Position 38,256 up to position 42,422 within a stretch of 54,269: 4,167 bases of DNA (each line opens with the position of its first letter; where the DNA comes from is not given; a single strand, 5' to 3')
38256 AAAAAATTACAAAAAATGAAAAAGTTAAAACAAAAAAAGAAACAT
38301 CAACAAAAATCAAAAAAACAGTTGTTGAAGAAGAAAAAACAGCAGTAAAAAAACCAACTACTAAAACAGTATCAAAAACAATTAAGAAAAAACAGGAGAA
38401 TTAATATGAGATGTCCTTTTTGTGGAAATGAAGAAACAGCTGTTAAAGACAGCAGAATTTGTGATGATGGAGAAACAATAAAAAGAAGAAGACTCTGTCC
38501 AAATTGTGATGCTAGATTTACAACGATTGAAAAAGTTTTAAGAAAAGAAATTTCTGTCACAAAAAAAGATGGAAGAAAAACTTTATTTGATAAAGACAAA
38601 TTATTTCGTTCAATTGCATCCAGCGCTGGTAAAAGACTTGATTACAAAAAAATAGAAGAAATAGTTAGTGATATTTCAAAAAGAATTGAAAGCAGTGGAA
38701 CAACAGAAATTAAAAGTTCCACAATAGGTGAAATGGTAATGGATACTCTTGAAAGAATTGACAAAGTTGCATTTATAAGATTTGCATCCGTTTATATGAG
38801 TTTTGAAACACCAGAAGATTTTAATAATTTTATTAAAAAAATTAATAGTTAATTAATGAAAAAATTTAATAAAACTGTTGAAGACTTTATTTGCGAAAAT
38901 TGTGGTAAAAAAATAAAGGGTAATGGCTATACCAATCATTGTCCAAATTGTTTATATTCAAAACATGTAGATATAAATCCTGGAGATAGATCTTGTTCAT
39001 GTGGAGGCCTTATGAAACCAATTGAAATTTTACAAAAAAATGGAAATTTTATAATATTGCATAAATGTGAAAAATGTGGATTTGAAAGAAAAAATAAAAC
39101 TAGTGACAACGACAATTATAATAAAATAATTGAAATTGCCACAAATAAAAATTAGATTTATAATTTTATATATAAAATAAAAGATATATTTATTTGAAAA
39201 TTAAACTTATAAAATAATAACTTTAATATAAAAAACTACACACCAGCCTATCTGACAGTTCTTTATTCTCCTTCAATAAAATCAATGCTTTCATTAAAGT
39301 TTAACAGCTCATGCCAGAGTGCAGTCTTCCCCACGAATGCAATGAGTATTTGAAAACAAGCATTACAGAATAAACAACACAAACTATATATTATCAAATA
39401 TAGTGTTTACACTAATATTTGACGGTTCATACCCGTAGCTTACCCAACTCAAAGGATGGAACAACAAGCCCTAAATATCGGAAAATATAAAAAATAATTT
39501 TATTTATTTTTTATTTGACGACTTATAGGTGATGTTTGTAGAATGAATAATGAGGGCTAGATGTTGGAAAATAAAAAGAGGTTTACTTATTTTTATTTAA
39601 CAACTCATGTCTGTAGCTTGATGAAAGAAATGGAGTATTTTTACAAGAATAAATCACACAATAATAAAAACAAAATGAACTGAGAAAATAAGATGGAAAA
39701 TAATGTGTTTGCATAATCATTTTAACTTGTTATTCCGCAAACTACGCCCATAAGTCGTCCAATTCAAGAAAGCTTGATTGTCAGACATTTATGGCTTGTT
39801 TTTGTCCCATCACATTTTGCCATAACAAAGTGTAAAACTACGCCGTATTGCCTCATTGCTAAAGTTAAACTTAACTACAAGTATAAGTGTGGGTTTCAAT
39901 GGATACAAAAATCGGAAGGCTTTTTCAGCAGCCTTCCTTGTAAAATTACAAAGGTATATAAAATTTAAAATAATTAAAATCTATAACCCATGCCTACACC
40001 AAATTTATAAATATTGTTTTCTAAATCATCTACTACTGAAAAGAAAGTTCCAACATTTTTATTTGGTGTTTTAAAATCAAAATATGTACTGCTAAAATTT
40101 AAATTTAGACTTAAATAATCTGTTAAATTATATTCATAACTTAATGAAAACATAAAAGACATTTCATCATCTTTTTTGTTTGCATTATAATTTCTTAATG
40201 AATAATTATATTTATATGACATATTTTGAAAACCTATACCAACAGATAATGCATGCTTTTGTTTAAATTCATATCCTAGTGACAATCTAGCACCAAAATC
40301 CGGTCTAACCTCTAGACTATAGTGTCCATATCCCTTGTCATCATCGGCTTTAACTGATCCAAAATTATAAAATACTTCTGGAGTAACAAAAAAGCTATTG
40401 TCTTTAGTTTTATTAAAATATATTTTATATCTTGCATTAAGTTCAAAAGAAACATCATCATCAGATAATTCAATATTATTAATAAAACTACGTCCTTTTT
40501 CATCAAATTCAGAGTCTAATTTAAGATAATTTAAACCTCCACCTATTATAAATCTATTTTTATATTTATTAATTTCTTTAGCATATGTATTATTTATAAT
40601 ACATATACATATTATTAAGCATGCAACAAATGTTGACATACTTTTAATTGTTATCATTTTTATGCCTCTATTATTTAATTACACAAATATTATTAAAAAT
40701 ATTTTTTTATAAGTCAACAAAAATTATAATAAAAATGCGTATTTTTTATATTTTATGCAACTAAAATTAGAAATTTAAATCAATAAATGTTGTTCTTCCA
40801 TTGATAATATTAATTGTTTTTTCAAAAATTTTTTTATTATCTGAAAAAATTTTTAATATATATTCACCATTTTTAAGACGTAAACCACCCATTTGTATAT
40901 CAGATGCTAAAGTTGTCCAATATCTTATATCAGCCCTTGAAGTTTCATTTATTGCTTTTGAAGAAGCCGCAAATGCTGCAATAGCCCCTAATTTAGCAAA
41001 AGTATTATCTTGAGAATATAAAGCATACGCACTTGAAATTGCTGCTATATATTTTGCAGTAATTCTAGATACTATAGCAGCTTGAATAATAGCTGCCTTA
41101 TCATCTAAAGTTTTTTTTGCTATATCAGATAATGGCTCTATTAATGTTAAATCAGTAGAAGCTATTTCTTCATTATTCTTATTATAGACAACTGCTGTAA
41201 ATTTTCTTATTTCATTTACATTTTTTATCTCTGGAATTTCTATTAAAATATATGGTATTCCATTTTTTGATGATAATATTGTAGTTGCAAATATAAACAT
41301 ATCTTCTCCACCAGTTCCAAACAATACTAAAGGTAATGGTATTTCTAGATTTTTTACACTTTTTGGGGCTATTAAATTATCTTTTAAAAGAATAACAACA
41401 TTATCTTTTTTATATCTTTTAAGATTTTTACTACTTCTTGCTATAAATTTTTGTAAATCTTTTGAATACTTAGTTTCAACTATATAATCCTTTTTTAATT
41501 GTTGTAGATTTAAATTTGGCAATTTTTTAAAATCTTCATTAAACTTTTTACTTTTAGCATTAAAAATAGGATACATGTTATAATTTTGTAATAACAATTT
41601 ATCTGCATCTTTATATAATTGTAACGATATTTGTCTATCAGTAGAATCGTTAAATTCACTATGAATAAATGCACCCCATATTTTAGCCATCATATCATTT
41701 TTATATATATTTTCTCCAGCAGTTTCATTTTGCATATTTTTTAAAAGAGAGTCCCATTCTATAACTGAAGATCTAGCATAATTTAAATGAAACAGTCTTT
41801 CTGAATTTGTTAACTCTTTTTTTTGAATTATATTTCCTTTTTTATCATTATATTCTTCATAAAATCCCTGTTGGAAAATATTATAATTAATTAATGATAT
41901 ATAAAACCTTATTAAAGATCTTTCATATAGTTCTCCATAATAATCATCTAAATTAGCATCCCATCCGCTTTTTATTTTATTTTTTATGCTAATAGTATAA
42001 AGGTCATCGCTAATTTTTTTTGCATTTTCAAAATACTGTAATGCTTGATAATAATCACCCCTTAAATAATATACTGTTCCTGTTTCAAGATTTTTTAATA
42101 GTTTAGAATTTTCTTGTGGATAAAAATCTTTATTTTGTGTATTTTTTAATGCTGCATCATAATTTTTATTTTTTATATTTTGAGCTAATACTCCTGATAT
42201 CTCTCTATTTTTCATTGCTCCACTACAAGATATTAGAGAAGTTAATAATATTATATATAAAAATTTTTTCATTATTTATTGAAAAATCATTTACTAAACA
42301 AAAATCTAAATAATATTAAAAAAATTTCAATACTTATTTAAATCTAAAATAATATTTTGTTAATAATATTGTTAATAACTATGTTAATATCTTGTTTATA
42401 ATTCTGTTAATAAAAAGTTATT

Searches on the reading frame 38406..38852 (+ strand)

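Call 11: search_protein_families(library=pfam, proteins=[window:38406-38852:+])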
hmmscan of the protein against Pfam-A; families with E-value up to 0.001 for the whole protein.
window:38406-38852:+ (148 aa): 3 families
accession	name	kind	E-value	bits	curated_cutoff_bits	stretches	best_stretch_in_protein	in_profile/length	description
PF03477.21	ATP-cone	-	1.6e-18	67.4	25.8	1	50-134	2-86/88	ATP cone domain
PF22811.2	Zn_ribbon_NrdR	-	1.6e-18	66.8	27.2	1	1-42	1-42/42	Transcriptional repressor NrdR-like, N-terminal domain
PF04055.27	Radical_SAM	-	0.00012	22.7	29.5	1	2-145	10-118/166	Radical SAM superfamily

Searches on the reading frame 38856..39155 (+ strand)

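Call 11: search_protein_families(library=pfam, proteins=[window:38856-39155:+])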
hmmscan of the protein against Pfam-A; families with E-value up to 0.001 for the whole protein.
window:38856-39155:+ (99 aa): 2 families
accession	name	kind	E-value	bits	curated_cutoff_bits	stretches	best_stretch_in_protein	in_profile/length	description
PF12647.12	RNHCP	-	1.1e-28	99.5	24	1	9-91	2-89/90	RNHCP domain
PF08209.17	Sgf11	-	1.7e-06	27.9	26.4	1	8-33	2-27/33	Sgf11 (transcriptional regulation protein)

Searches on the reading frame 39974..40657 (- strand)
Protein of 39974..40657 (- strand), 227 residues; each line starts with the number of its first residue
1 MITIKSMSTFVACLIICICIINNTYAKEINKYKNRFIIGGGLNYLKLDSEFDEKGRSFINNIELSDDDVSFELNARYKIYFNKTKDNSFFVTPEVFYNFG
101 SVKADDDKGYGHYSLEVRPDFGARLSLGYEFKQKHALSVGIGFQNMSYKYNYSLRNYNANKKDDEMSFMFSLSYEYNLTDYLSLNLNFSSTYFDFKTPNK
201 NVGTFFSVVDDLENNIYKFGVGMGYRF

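Call 11: search_protein_families(library=pfam, proteins=[window:39974-40657:-])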
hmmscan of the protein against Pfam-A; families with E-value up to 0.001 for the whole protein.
window:39974-40657:- (227 aa): 1 family
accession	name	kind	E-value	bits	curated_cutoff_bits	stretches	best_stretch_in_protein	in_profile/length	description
PF13505.12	OMP_b-brl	-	1.4e-05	25.8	28.7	0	149-227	34-95/175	Outer membrane protein beta-barrel domain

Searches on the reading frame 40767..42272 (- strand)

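Call 11: search_protein_families(library=pfam, proteins=[window:40767-42272:-])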
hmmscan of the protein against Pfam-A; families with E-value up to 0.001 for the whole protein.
window:40767-42272:- (501 aa): 1 family
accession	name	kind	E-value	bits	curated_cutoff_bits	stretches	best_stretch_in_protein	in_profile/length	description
PF00515.34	TPR_1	-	0.00052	20.2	27.8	0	65-87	8-30/34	Tetratricopeptide repeat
